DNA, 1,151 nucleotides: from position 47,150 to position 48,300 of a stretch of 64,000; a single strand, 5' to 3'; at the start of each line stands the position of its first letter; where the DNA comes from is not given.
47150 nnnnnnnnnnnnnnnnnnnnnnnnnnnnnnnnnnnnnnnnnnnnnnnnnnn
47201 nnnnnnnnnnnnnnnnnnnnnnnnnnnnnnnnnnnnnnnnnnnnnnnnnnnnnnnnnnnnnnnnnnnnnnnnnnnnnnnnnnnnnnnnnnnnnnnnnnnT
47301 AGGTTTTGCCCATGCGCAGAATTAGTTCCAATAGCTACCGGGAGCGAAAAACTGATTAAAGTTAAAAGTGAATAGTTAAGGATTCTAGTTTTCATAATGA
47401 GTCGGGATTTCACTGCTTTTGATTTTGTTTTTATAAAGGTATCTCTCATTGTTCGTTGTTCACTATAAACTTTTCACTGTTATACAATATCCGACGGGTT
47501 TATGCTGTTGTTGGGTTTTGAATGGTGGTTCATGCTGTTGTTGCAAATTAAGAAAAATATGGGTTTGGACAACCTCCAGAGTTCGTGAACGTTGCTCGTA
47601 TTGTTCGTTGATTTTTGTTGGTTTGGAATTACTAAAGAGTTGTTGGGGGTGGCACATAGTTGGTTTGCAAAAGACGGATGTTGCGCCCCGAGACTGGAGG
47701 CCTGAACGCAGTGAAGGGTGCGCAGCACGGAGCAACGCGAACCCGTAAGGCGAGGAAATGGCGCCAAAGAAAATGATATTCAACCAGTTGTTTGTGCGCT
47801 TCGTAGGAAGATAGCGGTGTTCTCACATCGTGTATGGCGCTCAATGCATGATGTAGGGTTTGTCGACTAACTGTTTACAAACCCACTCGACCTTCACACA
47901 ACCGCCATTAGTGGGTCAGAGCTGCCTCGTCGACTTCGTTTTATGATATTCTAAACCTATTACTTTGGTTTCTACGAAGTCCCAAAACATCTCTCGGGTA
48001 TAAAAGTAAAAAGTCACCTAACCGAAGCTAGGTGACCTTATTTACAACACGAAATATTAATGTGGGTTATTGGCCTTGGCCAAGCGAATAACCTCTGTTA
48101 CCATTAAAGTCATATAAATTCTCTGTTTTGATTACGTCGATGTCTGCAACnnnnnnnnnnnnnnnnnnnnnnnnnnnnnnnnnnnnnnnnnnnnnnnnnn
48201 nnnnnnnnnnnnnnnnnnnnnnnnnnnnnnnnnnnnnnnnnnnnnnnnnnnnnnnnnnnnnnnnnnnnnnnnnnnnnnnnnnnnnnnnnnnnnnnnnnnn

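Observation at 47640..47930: GC-rich ORF-free block inside the repeat-flanked segment: candidate structured RNA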

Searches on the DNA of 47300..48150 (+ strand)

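Call 4: search_rna_families(source=window, start=47300, end=48150, threshold=evalue, max_evalue=10, show_alignments=3)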
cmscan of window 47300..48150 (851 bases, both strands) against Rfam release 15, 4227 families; matches with E-value up to 10: 4.
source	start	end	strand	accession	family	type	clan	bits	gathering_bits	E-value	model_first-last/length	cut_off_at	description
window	47992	48102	-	RF02579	tsr26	Gene; sRNA;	-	23.7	141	0.4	1-122/122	no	S. aureus tsr26 small RNA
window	48002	48094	-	RF04312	trpB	Cis-reg;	-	22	59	1.8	1-107/107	no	trpB ncRNA motif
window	47999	48121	-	RF00121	MicC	Gene; sRNA;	-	20.8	90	2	1-123/123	no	MicC RNA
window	47938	47988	+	RF00607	SNORD98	Gene; snRNA; snoRNA; CD-box;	-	17.4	50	2.1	1-65/65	no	Small nucleolar RNA SNORD98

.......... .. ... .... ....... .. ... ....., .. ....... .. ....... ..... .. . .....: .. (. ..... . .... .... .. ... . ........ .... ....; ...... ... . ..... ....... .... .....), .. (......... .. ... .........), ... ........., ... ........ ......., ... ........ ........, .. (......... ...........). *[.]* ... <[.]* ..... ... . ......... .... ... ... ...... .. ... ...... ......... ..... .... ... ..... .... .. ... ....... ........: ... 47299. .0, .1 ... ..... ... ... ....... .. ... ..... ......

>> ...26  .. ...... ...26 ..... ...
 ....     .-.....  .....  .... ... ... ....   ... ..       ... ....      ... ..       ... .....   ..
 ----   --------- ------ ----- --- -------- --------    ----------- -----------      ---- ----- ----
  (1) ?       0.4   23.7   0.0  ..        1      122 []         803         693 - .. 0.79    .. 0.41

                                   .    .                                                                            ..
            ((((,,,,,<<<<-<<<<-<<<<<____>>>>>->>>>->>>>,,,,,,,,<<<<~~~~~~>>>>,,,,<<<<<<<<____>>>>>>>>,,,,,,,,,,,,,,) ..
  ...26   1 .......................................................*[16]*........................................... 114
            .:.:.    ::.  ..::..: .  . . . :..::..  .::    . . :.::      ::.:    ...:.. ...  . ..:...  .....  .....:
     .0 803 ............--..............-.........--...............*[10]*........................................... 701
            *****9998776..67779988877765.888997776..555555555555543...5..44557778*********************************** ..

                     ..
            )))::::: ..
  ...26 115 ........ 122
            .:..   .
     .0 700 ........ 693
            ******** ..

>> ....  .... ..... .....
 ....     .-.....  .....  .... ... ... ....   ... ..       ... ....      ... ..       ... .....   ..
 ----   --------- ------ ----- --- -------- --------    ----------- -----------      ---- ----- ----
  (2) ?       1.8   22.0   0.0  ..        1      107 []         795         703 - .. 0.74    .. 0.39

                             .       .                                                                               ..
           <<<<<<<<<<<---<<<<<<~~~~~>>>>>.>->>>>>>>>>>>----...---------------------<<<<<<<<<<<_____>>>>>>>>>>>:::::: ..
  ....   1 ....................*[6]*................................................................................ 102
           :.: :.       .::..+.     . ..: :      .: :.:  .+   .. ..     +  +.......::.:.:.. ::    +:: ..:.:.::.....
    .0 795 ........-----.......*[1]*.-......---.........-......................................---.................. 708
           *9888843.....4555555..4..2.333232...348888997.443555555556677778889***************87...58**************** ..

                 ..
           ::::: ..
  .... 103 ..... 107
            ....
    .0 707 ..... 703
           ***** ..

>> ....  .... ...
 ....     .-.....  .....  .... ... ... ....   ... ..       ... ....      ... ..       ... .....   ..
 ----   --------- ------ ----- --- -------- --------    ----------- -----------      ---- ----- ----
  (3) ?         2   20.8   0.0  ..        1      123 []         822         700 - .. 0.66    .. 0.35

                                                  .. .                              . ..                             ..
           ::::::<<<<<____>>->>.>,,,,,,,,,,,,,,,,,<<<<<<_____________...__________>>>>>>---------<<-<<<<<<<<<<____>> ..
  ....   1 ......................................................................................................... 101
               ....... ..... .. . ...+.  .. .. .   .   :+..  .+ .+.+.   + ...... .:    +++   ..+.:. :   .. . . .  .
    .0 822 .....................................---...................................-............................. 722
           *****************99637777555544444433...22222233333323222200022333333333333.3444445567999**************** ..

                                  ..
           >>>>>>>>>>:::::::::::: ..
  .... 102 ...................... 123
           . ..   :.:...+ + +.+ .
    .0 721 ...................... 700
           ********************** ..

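Call 18: search_dna_similar(query=window:47450-48000:+, collection=plasmids, mode=distant, max_evalue=0.01)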
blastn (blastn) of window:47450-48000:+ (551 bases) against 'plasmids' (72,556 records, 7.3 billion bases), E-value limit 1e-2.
No match.

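Call 19: search_dna_similar(query=window:47450-48000:+, collection=phages, mode=distant, max_evalue=0.01)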
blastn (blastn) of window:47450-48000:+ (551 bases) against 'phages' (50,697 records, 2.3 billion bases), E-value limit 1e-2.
No match.
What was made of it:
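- Tried and rejected: blastn of 47450-48000 against phages and plasmids: no match (calls 18, 19).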

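Call 60: search_rna_families(source=window, start=47670, end=47780, threshold=evalue, max_evalue=10, show_alignments=4)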
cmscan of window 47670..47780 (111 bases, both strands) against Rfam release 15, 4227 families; matches with E-value up to 10: 1.
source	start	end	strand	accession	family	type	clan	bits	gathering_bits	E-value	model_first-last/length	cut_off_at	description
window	47730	47780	-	RF00518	speF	Cis-reg; leader;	-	8.2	37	2.9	103-153/153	5'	speF leader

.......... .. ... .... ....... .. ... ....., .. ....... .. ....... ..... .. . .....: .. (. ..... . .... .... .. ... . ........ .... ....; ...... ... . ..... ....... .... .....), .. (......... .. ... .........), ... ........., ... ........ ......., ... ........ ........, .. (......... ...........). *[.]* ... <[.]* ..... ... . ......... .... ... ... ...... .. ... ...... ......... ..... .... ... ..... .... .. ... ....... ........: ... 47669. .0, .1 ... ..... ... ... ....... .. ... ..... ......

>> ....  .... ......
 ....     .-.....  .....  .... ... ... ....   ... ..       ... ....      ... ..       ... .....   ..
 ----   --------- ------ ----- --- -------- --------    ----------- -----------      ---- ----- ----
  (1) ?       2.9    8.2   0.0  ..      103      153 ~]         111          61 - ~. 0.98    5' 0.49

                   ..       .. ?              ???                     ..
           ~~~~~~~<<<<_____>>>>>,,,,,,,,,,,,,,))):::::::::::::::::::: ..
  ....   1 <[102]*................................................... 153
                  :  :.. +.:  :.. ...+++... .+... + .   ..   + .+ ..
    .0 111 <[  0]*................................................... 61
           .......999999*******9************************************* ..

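Call 62: build_rna_model(alignment_id=A3)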
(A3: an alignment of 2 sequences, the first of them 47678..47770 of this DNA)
Model R1 built from alignment A3 (2 sequences, 95 columns); structure: RNAalifold consensus.
model positions 95; base pairs 20; branch points 1; effective number of sequences 0.99; information 0.603 bits per position. Calibrated on 0.2 Mb of random sequence (short: E-values are rough).
structure used (alignment columns):
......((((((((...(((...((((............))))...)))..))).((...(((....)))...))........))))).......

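Call 64: search_with_rna_model(model_id=R1, sources=[window, L001, L002, L003, L004, L005, L006, L007, L008, L009, L010, L011, L012, L013, L014, L015, L016, L017, L018, L019, L020, L021, L022, L023, L024, L025, L026, L027, L028, L029, L030, L031, L032, L033, L034, L035, L036, L037, L038, L039, L040, L041, L042, L043, L044, L045, L046, L047, L048, L049, L050, L051, L052, L053, L054, L055, L056, L057, L058, L059, L060, L061, L062, L063, L064, L065, L066, L067, L068, L069, L070, L071, L072, L073, L074, L075, L076, L077, L078, L079, L080, L083], max_evalue=10)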
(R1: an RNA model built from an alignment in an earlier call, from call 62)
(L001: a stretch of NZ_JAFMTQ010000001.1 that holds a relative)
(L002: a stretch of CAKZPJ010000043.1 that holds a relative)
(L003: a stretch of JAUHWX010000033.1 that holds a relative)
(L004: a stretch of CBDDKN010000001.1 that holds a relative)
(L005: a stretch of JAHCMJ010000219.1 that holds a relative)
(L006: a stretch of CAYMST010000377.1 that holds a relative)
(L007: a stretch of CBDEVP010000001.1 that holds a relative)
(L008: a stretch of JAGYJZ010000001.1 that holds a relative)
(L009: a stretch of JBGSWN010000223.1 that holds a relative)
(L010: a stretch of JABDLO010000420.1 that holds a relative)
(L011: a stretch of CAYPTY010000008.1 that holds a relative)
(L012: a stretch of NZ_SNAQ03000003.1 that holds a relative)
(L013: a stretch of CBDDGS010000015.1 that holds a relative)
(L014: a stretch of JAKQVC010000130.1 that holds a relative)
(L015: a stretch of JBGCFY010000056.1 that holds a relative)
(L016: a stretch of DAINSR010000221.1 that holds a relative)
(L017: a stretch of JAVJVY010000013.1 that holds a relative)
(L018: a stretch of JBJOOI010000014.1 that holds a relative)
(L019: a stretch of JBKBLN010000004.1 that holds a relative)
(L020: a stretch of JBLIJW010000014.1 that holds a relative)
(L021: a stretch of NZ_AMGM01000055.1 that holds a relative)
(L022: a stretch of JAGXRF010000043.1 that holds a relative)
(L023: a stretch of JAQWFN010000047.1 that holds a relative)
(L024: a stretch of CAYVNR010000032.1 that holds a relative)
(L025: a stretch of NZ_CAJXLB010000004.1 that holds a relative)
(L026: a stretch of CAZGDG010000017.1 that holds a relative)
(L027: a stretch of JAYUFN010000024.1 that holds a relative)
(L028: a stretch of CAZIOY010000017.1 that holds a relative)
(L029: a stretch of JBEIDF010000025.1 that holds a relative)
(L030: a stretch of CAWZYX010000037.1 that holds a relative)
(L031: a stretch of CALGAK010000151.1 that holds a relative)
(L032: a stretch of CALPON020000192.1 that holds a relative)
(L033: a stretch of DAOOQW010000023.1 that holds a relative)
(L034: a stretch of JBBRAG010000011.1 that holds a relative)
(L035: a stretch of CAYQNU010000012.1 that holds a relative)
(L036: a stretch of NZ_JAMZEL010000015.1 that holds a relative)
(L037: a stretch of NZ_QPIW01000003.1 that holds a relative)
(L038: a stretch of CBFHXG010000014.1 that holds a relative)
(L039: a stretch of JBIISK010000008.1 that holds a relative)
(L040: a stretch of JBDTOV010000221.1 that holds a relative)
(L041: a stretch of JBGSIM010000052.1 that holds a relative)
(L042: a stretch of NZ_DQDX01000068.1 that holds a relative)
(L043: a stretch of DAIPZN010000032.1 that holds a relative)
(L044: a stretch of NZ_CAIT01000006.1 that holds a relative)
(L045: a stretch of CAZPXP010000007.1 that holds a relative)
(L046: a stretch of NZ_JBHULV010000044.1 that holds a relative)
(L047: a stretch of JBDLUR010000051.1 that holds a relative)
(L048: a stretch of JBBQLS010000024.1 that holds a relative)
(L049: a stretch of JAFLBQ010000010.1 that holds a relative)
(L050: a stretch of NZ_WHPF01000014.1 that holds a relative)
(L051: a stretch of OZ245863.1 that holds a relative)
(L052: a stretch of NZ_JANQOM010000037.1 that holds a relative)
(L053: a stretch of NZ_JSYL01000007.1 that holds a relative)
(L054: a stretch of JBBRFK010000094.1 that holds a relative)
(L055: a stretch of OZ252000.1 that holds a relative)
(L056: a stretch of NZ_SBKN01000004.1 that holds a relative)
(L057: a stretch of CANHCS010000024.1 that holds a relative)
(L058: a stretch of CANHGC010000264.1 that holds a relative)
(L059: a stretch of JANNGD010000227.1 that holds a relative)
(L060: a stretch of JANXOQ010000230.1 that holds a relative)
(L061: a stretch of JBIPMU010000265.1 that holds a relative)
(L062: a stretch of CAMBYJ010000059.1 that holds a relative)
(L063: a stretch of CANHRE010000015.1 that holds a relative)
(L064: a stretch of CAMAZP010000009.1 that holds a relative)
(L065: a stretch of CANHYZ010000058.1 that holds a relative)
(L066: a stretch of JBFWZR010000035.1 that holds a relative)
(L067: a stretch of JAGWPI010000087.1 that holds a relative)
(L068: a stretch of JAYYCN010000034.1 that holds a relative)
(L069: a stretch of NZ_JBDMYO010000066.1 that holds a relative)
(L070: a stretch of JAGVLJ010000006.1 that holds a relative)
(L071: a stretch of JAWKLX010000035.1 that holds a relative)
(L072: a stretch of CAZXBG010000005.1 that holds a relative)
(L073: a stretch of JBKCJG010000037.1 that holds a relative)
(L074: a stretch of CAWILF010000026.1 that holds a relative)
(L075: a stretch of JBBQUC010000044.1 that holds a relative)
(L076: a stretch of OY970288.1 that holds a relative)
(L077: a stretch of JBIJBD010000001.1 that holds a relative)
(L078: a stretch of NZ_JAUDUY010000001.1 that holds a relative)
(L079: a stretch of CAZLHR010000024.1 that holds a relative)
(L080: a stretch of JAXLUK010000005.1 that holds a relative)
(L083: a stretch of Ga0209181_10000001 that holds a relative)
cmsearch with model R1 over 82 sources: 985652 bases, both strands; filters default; matches with E-value up to 10: 3.
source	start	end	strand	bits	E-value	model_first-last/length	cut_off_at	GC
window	47677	47771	+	113.7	4.5e-36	1-95/95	no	0.62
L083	2760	2853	-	105.5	3.3e-33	1-95/95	no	0.67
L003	8451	8502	-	12.8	0.82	1-95/95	no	0.42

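Call 67: search_with_rna_model(model_id=R1, source=window, filters=off, max_evalue=10)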
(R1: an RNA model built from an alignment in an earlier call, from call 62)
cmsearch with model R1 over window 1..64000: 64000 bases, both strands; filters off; matches with E-value up to 10: 17.
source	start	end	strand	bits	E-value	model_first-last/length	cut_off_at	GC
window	47677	47771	+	113.7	2.9e-37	1-95/95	no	0.62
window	16499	16567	-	9.8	0.58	1-95/95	no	0.49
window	7162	7192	+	9.4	0.81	1-95/95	no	0.42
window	57934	58019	-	8.7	1.4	1-95/95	no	0.37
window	12190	12228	-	8.6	1.6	1-95/95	no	0.36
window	32285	32314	+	8.5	1.6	1-95/95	no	0.53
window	39724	39802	+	8.2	2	1-95/95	no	0.38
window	54417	54446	-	7.7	3.3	1-95/95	no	0.23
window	13989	14016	-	7.2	4.7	1-95/95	no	0.32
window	18378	18414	-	7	5.6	1-95/95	no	0.41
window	34640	34695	+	6.9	5.8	1-95/95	no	0.27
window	53182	53238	-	6.7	6.9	1-95/95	no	0.37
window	36190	36245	-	6.7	7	1-95/95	no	0.39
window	42079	42111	+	6.7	7.4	1-95/95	no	0.33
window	8289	8375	+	6.5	8.1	1-95/95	no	0.31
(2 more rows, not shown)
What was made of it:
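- On Repeated extragenic element / MITE: Single copy in 64 kb with filters off (call 67).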

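Call 75: search_with_rna_model(model_id=R1, sources=[L115, L116], filters=off, max_evalue=10)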
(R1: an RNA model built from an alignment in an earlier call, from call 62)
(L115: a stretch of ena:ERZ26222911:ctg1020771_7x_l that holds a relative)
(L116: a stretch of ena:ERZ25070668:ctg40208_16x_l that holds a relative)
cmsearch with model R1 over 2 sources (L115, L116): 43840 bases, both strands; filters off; matches with E-value up to 10: 21.
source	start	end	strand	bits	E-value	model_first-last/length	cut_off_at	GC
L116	3392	3475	-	11.2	0.13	1-95/95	no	0.6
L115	4059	4140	+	10.5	0.22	1-95/95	no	0.28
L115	12315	12382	+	10.3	0.28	1-95/95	no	0.43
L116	2254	2317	-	10.1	0.31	1-95/95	no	0.48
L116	6882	6909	-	8.5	1.1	20-47/95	no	0.61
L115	15020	15048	+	7.6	2.3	1-95/95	no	0.41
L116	498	535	+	7.5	2.5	1-95/95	no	0.71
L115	7135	7218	+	7.3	2.9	1-95/95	no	0.37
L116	16743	16817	-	7.2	3.3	1-95/95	no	0.55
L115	11491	11542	+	7.1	3.5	1-95/95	no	0.5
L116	19597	19662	-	6.9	4.3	1-95/95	no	0.47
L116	14637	14674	+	6.8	4.5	1-95/95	no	0.47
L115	20062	20140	-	6.7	4.9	1-95/95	no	0.33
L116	15852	15895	+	6.7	5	1-95/95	no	0.55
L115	18807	18843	+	6.5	5.8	1-95/95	no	0.32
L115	4398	4463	+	6.1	7.7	1-95/95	no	0.38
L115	17484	17519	+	6.1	7.8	1-95/95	no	0.44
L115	8737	8777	-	6.1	8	1-95/95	no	0.46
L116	850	905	-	6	8.7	1-95/95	no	0.59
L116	11474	11531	+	5.9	9.4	1-95/95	no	0.41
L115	4066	4102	-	5.9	9.5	1-95/95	no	0.35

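Call 96: search_with_rna_model(model_id=R1, sources=[L117, L118, L120, L121], filters=off, max_evalue=1)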
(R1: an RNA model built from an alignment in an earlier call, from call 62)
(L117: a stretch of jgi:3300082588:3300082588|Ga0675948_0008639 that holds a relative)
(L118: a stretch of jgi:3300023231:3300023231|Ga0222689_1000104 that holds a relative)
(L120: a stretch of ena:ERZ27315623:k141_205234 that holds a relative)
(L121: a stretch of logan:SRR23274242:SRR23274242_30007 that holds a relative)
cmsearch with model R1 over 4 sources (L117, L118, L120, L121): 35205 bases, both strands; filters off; matches with E-value up to 1: 5.
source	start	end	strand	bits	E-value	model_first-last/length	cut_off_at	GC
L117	543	593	+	9.9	0.29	1-95/95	no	0.24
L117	663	751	-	8.8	0.7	1-95/95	no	0.43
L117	4997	5041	-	8.7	0.79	1-95/95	no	0.44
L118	5201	5270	+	8.5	0.91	1-95/95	no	0.33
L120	1904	1973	+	8.5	0.91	1-95/95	no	0.33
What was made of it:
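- The covariance model scores 113.7 and 105.5 bits on the two copies and below 13 bits everywhere else searched (calls 64, 67, 75, 96).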
